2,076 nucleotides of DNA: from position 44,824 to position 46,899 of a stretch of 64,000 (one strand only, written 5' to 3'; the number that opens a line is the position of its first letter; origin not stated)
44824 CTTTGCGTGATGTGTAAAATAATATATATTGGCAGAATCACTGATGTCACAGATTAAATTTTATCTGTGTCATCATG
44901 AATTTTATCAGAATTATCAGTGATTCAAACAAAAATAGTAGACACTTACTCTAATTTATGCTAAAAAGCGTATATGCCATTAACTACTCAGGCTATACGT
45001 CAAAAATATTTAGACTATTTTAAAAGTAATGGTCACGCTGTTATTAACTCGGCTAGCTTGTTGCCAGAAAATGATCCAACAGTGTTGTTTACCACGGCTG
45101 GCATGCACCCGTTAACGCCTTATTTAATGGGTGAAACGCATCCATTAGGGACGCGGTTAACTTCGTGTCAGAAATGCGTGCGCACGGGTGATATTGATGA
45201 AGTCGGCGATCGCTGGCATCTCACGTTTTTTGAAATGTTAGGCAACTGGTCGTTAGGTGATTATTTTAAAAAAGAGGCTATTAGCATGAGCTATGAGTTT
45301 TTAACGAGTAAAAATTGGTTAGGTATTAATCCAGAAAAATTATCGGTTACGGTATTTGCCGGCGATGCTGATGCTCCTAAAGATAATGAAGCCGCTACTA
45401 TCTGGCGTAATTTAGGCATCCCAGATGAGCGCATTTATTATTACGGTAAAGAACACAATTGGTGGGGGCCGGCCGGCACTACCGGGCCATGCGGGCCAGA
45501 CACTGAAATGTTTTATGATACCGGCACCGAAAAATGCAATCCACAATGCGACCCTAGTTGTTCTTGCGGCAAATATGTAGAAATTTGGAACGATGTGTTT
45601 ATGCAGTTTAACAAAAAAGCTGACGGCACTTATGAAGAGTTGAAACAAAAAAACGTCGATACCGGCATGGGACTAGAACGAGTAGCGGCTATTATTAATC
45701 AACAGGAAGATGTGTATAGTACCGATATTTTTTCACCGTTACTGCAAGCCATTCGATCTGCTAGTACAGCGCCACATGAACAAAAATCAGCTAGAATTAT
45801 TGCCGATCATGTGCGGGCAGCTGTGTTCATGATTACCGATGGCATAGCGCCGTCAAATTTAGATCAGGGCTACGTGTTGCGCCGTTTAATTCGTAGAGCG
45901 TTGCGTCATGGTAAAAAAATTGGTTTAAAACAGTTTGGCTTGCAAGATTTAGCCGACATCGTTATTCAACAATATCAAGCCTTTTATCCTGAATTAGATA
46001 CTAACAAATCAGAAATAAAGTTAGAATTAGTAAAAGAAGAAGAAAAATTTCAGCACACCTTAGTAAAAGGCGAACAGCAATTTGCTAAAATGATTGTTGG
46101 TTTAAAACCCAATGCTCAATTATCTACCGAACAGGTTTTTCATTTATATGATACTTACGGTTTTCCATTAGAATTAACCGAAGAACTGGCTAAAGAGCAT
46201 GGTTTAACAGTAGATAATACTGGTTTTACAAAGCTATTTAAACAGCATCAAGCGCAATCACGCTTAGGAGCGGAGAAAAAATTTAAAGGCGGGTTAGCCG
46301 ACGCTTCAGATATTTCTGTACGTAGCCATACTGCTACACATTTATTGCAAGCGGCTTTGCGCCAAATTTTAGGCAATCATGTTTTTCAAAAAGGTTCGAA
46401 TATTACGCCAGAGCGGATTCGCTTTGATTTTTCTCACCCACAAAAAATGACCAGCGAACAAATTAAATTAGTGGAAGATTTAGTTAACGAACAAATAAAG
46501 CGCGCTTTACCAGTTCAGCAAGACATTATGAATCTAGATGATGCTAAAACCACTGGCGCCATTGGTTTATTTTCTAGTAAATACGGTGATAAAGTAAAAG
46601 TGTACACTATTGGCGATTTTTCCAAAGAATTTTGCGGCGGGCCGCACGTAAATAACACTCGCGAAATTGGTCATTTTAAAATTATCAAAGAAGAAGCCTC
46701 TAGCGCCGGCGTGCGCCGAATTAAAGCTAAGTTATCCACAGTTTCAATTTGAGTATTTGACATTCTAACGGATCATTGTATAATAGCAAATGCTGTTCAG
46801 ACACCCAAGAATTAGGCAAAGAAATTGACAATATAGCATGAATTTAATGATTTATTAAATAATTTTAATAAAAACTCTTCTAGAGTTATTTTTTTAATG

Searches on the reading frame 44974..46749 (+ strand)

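Call 75: search_protein_families(library=pfam, proteins=[window:44974-46749:+], max_evalue=0.00001)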
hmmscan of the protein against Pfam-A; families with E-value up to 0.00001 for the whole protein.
window:44974-46749:+ (592 aa): 2 families
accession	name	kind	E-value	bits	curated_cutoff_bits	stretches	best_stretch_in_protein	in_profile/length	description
PF01411.24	tRNA-synt_2c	-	1.6e-148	496.1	30.3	1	8-437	2-436/552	tRNA synthetases class II (A)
PF07973.19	tRNA_SAD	-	1.1e-19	70.6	24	1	541-583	1-43/44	Threonyl and Alanyl tRNA synthetase second additional domain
